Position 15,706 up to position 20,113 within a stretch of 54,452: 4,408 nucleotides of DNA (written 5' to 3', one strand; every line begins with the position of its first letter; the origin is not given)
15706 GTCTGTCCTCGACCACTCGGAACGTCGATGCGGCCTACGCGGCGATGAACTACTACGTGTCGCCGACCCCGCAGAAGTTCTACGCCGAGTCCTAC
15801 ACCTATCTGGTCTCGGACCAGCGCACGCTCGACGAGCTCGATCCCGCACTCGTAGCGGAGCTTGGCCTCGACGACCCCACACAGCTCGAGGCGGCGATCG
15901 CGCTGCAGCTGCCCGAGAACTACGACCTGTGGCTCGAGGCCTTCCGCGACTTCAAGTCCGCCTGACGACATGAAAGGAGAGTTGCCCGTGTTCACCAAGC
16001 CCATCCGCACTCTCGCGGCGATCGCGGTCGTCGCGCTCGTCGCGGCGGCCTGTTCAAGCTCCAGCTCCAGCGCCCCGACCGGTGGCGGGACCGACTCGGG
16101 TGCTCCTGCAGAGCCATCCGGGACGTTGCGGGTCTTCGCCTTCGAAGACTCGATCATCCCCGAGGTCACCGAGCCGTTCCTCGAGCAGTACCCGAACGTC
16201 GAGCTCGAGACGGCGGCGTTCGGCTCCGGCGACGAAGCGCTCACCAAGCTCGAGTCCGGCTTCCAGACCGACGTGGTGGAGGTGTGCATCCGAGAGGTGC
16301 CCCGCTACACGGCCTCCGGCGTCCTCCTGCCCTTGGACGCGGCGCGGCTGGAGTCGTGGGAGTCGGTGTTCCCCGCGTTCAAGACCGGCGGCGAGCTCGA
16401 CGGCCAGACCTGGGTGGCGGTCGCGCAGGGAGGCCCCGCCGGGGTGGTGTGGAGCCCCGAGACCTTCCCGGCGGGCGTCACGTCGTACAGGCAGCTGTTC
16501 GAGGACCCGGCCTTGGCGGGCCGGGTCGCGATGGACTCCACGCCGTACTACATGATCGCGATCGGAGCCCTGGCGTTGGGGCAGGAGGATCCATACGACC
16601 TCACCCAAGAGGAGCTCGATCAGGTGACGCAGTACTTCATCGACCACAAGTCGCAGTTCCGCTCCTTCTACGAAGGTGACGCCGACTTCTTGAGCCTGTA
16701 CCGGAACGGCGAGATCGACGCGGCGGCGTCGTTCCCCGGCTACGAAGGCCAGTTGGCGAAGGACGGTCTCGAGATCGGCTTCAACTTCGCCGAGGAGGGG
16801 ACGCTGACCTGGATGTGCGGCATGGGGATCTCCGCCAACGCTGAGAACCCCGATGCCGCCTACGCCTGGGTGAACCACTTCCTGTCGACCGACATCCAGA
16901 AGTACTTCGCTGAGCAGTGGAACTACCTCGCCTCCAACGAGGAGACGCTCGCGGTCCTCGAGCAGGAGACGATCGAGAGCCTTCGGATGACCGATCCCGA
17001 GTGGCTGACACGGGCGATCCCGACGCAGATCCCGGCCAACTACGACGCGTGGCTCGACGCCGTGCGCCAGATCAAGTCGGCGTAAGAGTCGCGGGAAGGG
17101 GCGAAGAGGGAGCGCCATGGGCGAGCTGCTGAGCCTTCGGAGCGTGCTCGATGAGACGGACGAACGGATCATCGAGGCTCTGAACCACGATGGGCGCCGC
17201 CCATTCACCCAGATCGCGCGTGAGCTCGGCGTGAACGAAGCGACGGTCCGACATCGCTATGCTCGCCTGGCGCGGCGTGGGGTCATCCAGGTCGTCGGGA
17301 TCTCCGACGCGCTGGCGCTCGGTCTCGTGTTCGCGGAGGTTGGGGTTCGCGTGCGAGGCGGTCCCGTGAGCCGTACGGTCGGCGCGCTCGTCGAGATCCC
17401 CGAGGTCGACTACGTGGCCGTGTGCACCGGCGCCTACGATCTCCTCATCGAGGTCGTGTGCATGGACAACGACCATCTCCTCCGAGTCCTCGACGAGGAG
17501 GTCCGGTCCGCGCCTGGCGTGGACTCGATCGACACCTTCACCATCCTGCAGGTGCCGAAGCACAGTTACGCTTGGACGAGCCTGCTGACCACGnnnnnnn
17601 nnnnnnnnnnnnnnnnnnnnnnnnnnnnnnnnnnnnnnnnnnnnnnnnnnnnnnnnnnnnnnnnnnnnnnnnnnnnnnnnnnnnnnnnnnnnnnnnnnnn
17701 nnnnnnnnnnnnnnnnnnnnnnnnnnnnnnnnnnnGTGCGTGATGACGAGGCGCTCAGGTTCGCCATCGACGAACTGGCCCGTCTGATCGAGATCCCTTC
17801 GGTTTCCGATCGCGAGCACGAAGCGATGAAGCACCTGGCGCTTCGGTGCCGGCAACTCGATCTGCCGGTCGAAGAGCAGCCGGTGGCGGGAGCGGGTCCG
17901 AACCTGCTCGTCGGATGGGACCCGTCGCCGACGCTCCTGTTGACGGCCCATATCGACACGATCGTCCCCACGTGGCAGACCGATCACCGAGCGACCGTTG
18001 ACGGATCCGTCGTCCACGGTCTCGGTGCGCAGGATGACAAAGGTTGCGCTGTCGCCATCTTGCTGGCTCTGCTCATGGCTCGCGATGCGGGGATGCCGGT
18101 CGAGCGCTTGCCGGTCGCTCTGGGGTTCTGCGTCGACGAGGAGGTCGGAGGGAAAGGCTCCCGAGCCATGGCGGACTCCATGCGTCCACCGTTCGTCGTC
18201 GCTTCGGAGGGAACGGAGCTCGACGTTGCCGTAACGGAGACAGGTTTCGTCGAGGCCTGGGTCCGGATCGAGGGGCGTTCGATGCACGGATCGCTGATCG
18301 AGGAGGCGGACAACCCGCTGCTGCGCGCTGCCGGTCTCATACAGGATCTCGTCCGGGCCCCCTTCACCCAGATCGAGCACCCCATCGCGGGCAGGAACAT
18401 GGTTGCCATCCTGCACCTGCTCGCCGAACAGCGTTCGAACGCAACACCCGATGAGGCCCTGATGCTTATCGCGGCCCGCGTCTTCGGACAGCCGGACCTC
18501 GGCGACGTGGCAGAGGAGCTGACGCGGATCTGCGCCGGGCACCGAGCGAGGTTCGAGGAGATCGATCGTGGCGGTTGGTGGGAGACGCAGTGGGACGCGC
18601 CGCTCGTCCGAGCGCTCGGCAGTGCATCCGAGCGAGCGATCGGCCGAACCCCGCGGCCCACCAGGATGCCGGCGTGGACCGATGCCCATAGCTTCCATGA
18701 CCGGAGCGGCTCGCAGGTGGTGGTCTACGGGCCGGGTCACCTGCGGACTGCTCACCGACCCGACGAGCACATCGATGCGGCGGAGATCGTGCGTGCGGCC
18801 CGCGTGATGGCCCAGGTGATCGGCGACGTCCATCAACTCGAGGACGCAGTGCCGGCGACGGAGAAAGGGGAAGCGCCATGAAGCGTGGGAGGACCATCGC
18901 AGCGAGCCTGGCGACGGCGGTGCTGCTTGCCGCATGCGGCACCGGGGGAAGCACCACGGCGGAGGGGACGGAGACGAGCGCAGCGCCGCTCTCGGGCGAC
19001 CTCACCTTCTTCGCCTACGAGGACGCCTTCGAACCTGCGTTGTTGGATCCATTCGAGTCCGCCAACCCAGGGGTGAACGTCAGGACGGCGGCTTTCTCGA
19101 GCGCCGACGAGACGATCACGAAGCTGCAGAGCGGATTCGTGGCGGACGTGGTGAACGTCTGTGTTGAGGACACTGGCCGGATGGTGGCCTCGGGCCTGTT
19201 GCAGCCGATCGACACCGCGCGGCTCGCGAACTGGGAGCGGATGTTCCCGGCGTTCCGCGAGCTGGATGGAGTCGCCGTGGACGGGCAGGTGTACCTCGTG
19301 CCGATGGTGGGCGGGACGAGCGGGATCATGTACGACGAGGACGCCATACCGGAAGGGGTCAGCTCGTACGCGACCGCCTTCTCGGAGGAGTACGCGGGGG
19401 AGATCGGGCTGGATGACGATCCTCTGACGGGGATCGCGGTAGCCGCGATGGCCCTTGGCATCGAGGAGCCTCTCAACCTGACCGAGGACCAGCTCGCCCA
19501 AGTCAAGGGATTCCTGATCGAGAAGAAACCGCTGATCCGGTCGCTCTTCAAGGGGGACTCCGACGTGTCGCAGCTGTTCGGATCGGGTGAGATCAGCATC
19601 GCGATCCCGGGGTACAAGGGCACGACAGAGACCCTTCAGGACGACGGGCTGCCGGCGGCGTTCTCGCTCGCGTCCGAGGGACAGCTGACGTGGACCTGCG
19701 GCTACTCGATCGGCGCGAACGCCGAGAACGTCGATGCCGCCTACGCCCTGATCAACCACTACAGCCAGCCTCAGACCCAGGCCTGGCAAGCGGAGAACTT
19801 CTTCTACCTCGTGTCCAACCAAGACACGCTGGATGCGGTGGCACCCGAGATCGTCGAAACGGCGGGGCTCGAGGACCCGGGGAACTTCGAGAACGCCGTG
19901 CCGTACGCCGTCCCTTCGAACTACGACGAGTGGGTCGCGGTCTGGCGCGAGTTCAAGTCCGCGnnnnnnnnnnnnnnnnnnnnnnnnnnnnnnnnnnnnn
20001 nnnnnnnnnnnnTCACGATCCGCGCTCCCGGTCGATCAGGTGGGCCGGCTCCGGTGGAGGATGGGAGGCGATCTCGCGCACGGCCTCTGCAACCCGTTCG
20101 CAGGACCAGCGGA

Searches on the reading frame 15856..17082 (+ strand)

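Call 27: search_protein_families(library=pfam, proteins=[window:15856-17082:+], max_evalue=0.0001)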
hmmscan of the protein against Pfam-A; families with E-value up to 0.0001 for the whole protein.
window:15856-17082:+ (409 aa): 3 families
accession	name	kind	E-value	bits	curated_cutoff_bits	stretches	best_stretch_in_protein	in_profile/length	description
PF13416.11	SBP_bac_8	-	1.3e-23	84.6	27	1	105-364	3-265/279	Bacterial extracellular solute-binding protein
PF01547.30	SBP_bac_1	-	7.7e-10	39.7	26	1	101-349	11-307/307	Bacterial extracellular solute-binding protein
PF13343.11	SBP_bac_6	-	2.2e-07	31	24.6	1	150-358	23-217/245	Bacterial extracellular solute-binding protein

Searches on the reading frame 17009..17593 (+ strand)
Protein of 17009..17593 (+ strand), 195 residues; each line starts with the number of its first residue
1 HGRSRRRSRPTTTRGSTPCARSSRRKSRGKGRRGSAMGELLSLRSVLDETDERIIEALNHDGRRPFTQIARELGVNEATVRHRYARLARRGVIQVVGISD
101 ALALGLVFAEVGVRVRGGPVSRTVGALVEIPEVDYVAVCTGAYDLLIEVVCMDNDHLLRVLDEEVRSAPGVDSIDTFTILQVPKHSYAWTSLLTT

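Call 27: search_protein_families(library=pfam, proteins=[window:17009-17593:+], max_evalue=0.0001)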
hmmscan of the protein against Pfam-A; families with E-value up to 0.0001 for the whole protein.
window:17009-17593:+ (195 aa): 6 families
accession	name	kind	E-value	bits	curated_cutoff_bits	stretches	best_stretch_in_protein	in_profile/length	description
PF13404.12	HTH_AsnC-type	-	1.3e-14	54.2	27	1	47-87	1-41/42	AsnC-type helix-turn-helix domain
PF01037.27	AsnC_trans_reg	-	9.9e-14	51.4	25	1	111-181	1-72/73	Lrp/AsnC ligand binding domain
PF13412.12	HTH_24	-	9.5e-11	41.5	21.9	1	47-94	1-48/48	Winged helix-turn-helix DNA-binding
PF22482.2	AsnC_trans_reg_3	-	1.9e-10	41.2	24.4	1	126-191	30-94/95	PF0864 C-terminal dimeric alpha+beta barrel domain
PF22451.2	NirdL-like_HTH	-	9.3e-06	25.6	27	1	64-93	17-46/47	Siroheme decarboxylase NirDL-like HTH domain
PF09339.16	HTH_IclR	-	2.3e-05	24.5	22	1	53-94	7-49/52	IclR helix-turn-helix domain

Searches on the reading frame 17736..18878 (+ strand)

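Call 27: search_protein_families(library=pfam, proteins=[window:17736-18878:+], max_evalue=0.0001)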
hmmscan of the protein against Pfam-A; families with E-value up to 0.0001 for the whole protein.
window:17736-18878:+ (381 aa): 3 families
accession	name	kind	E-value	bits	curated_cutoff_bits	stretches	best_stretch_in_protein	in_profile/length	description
PF01546.33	Peptidase_M20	-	1.6e-29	103.7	24.6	1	68-362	1-204/206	Peptidase family M20/M25/M40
PF04389.22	Peptidase_M28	-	6.2e-06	26.5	21.3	1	63-147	11-78/193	Peptidase family M28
PF07687.19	M20_dimer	-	1.4e-05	25.5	21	1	168-267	3-100/107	Peptidase dimerisation domain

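Call 40: search_protein_families(library=ncbifam, proteins=[window:17736-18878:+], max_evalue=1e-10)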
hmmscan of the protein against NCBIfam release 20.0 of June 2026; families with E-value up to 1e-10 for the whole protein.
window:17736-18878:+ (381 aa): 26 families (the best 25 are shown)
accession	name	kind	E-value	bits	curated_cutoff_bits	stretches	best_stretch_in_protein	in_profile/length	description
NF006403.0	PRK08652.1-1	equivalog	1.1e-30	106.8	427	1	13-361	12-346/354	acetylornithine deacetylase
TIGR01910.1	DapE-ArgE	subfamily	1.2e-30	107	217.6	1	13-356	3-372/373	ArgE/DapE family deacylase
NF006405.0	PRK08652.1-3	equivalog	3.6e-30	105.4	455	1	21-357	14-356/367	acetylornithine deacetylase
NF009555.0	PRK13004.1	equivalog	1e-28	100.3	321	1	14-261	21-274/399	YgeY family selenium metabolism-linked hydrolase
NF006399.0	PRK08651.1-2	equivalog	2.9e-27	95.7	381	1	14-208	10-216/405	succinyl-diaminopimelate desuccinylase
NF006404.0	PRK08652.1-2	equivalog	4.2e-26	91.6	348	1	13-360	6-323/332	acetylornithine deacetylase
TIGR01892.1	AcOrn-deacetyl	equivalog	1.6e-25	89.9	297.7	1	14-362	3-365/365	acetylornithine deacetylase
NF006400.0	PRK08651.1-3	equivalog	5.1e-24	84.8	374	1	65-366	84-407/410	succinyl-diaminopimelate desuccinylase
NF005710.0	PRK07522.1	subfamily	4.5e-22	78.8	412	1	14-365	14-388/391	acetylornithine deacetylase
NF003367.0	PRK04443.1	equivalog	4.5e-22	78.8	363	1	11-366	10-346/349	[LysW]-lysine hydrolase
TIGR01902.1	dapE-lys-deAc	subfamily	2e-21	76.6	163.1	1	15-366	4-338/340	N-acetyl-ornithine/N-acetyl-lysine deacetylase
TIGR03526.1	selenium_YgeY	hypoth_equivalog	2.4e-21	76.1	321.5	1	14-249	19-260/395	YgeY family selenium metabolism-linked hydrolase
TIGR01900.1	dapE-gram_pos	equivalog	6.8e-21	74.5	304.2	1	12-359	7-347/351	succinyl-diaminopimelate desuccinylase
NF006402.0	PRK08651.1-5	equivalog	9.3e-21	74.2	369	1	62-362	57-364/369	succinyl-diaminopimelate desuccinylase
NF006365.0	PRK08588.1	subfamily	1.3e-17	64.2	289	1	11-362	10-377/383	succinyl-diaminopimelate desuccinylase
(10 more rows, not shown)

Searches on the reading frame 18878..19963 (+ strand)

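Call 27: search_protein_families(library=pfam, proteins=[window:18878-19963:+], max_evalue=0.0001)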
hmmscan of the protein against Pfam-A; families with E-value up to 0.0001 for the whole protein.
window:18878-19963:+ (362 aa): 3 families
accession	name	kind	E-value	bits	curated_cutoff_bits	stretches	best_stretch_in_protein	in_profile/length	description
PF13416.11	SBP_bac_8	-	4.5e-21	76.3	27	1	54-319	1-267/279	Bacterial extracellular solute-binding protein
PF01547.30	SBP_bac_1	-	1.8e-10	41.8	26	1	50-302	9-307/307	Bacterial extracellular solute-binding protein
PF13343.11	SBP_bac_6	-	1.2e-06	28.7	24.6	1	101-316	23-223/245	Bacterial extracellular solute-binding protein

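Call 40: search_protein_families(library=ncbifam, proteins=[window:18878-19963:+], max_evalue=1e-10)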
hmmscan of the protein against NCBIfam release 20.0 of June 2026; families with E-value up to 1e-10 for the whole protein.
window:18878-19963:+ (362 aa): 3 families
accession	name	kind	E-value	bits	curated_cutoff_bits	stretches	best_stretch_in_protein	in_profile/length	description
NF007048.0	PRK09501.1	equivalog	7.1e-18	64.6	582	1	28-330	15-313/348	spermidine/putrescine ABC transporter substrate-binding protein PotD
NF041888.1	ABC_SBP_YdcS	equivalog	9.1e-18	64.2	725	1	65-311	65-320/379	putative ABC transporter substrate-binding protein YdcS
NF007962.0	PRK10682.1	equivalog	1.8e-13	50.3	636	0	204-335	205-339/370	spermidine/putrescine ABC transporter substrate-binding protein PotF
